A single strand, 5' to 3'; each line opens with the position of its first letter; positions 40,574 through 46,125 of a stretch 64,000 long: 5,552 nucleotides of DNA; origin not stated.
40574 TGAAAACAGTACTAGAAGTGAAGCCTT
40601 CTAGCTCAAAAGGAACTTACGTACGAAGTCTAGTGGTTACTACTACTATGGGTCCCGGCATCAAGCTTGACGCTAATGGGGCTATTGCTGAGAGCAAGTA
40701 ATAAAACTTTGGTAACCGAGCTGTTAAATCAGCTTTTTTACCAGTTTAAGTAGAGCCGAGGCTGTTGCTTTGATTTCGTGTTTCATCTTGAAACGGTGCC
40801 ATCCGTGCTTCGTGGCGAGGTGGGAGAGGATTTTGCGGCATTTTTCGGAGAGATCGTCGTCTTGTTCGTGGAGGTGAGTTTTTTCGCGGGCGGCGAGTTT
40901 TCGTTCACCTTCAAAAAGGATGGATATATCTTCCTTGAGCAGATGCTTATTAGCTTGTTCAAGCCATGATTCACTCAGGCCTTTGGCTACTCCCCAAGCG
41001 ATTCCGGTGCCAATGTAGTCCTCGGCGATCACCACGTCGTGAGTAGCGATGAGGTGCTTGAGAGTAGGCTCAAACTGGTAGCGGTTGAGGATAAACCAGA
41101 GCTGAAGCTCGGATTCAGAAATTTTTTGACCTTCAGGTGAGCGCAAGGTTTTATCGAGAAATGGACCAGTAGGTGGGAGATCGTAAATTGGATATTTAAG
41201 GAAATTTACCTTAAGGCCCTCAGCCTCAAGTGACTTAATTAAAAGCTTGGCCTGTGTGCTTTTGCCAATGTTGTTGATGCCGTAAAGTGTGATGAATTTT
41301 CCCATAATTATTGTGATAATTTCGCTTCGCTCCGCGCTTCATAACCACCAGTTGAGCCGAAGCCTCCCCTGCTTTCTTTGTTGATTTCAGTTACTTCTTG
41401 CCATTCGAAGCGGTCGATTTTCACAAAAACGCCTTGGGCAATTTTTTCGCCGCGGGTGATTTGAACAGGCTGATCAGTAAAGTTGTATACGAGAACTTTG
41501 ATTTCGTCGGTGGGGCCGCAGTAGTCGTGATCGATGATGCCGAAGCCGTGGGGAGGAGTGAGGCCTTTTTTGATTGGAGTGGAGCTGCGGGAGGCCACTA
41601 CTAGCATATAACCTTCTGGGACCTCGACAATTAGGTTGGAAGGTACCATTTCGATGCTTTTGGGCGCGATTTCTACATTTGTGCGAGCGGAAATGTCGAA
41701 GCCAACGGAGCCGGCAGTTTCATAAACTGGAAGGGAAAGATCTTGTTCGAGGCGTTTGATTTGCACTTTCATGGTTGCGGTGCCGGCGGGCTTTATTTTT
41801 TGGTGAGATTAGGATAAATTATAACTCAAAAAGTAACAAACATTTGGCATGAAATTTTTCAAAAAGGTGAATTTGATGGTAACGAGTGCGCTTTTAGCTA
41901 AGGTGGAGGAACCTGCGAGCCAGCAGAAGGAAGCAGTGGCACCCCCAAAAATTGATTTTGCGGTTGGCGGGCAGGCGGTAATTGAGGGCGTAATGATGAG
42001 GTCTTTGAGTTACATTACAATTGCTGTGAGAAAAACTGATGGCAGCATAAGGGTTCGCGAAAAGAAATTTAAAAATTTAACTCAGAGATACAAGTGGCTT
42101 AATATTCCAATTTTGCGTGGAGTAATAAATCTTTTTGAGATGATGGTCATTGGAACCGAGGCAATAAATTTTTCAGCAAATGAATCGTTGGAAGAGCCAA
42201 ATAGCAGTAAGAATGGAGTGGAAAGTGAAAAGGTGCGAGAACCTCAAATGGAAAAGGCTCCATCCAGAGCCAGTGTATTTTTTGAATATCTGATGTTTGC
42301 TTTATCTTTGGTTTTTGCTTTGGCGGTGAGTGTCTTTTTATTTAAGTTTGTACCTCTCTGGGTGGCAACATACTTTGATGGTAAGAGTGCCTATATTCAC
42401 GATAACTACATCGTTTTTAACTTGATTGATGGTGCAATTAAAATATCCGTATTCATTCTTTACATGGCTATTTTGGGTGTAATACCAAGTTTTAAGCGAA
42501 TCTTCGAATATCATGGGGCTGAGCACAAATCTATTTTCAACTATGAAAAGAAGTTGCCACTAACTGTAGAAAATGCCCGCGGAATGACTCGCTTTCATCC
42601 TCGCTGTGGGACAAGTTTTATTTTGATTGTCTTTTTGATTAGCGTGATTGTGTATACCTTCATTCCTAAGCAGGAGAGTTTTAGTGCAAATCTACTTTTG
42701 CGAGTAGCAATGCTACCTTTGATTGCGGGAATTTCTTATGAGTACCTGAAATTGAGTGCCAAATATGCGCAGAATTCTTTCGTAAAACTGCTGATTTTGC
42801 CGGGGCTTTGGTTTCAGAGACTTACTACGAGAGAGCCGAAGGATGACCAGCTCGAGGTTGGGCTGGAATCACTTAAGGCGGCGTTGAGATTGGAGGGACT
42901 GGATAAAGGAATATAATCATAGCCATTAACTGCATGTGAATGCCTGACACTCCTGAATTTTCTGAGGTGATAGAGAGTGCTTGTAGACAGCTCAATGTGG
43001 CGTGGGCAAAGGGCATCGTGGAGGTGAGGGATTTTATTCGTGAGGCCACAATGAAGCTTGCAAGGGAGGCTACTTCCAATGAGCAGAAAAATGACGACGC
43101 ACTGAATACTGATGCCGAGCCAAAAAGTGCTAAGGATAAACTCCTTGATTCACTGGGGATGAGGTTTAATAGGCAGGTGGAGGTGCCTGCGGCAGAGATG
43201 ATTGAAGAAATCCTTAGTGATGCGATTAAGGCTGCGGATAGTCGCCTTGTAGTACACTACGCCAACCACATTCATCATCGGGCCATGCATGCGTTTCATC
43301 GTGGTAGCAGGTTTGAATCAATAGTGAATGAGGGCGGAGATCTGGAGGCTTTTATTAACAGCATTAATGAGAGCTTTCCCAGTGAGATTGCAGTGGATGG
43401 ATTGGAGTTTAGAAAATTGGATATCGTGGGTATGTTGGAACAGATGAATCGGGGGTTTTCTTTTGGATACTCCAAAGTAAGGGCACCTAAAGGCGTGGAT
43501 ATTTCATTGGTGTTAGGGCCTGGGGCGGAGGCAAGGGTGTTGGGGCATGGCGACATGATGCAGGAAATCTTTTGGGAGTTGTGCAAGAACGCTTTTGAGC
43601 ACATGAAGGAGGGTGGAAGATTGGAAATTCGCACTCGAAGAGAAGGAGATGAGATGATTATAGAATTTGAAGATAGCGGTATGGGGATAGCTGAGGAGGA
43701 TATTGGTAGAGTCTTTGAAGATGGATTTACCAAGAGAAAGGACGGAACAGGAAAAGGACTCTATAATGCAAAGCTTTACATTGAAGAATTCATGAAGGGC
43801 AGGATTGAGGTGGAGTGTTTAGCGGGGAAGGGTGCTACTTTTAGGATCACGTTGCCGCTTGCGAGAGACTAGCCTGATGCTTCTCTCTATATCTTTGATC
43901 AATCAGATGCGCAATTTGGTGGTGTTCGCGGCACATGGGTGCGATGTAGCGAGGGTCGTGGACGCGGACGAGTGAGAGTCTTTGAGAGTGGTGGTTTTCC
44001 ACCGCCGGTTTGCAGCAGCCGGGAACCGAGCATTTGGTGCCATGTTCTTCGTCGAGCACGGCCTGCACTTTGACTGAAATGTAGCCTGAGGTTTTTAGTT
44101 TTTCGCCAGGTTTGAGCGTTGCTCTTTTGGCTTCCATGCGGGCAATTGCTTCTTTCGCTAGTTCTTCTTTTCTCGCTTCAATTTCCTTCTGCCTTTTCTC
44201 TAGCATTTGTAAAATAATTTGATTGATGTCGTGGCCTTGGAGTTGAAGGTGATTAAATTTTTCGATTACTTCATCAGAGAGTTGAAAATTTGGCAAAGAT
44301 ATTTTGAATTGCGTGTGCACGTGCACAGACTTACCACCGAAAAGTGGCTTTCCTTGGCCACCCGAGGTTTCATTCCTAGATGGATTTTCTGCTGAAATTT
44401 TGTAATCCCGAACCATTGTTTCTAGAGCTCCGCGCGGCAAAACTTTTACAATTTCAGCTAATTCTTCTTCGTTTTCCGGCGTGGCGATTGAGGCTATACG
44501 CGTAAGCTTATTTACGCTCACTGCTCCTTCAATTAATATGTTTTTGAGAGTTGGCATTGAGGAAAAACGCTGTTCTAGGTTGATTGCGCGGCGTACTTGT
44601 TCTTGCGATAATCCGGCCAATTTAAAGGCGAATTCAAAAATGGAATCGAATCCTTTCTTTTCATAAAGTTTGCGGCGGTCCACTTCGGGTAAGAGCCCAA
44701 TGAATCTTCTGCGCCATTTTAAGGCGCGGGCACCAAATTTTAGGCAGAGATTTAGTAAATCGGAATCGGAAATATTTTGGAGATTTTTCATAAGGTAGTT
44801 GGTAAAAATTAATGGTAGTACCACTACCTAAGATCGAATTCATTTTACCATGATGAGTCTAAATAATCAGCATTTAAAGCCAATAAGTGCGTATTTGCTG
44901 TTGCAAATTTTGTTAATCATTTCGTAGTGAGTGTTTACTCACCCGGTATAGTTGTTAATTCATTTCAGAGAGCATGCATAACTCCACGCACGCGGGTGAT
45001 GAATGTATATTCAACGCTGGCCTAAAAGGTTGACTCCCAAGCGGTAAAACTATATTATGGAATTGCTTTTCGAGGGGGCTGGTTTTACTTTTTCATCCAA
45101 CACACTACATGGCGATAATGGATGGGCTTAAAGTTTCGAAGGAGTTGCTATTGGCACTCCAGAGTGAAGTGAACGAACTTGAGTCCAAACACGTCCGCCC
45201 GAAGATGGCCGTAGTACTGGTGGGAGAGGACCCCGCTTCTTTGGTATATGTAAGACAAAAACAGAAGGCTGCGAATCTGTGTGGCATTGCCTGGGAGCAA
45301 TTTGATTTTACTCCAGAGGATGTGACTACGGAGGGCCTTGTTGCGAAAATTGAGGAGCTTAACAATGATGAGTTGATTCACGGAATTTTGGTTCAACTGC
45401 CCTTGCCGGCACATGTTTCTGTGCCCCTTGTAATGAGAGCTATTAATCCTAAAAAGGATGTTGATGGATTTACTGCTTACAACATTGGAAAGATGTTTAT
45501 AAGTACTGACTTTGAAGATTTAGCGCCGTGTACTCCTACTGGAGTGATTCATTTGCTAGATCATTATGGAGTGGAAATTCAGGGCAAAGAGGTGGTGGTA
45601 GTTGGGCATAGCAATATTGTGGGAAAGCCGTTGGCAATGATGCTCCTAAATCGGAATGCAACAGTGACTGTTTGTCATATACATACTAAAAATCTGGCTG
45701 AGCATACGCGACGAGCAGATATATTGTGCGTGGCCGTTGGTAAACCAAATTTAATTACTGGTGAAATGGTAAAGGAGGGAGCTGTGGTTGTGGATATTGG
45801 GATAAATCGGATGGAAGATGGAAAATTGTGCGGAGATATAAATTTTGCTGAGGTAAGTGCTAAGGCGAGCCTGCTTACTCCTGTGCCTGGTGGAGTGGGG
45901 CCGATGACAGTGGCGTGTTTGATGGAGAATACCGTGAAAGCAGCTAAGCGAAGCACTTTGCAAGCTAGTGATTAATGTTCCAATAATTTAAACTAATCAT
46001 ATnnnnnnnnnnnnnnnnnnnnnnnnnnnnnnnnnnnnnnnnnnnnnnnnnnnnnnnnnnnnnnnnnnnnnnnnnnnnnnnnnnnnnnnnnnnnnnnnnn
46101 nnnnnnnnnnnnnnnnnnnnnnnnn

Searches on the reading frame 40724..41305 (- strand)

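Call 18: search_protein_families(library=pfam, proteins=[window:40724-41305:-], max_evalue=0.00001)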
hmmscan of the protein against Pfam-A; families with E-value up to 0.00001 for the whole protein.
window:40724-41305:- (193 aa): 1 family
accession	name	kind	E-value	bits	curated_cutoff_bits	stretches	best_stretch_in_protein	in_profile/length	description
PF02223.23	Thymidylate_kin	-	1e-13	51.8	27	1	9-181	3-181/185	Thymidylate kinase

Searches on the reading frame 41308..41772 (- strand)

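Call 18: search_protein_families(library=pfam, proteins=[window:41308-41772:-], max_evalue=0.00001)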
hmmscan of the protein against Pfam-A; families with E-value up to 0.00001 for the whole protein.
window:41308-41772:- (154 aa): 1 family
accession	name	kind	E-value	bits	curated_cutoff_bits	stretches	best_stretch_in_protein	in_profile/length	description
PF00692.24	dUTPase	-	5e-24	84.9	22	1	13-142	4-129/129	dUTPase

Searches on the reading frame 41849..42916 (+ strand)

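Call 18: search_protein_families(library=pfam, proteins=[window:41849-42916:+], max_evalue=0.00001)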
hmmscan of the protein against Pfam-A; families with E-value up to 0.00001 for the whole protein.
window:41849-42916:+ (355 aa): 1 family
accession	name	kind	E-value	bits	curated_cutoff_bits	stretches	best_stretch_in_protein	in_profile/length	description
PF07136.16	DUF1385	-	1.9e-79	266.6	22.1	1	86-346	1-225/227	Protein of unknown function (DUF1385)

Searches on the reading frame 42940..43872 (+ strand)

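Call 18: search_protein_families(library=pfam, proteins=[window:42940-43872:+], max_evalue=0.00001)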
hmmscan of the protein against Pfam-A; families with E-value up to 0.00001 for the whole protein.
window:42940-43872:+ (310 aa): 1 family
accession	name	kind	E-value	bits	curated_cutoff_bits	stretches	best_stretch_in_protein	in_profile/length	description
PF02518.31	HATPase_c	-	3.7e-22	79.3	26.4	1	205-308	4-110/111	Histidine kinase-, DNA gyrase B-, and HSP90-like ATPase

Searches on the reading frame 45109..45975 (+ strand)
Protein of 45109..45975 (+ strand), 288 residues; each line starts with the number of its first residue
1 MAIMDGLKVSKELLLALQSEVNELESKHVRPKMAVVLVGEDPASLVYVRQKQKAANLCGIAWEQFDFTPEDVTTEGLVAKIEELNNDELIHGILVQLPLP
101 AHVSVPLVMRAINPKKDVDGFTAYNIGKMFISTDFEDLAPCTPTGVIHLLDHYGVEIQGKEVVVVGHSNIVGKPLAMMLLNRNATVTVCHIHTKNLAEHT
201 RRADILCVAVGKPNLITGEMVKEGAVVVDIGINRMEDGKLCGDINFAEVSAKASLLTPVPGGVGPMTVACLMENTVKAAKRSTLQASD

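Call 19: search_protein_families(library=pfam, proteins=[window:45109-45975:+], max_evalue=0.00001)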
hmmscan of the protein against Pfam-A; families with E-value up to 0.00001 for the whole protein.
window:45109-45975:+ (288 aa): 2 families
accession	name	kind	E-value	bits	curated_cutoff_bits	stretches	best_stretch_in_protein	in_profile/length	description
PF02882.25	THF_DHG_CYH_C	-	1.9e-71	239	27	1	123-282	2-159/160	Tetrahydrofolate dehydrogenase/cyclohydrolase, NAD(P)-binding domain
PF00763.28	THF_DHG_CYH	-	2.3e-35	121.8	32.8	1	4-119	1-115/115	Tetrahydrofolate dehydrogenase/cyclohydrolase, catalytic domain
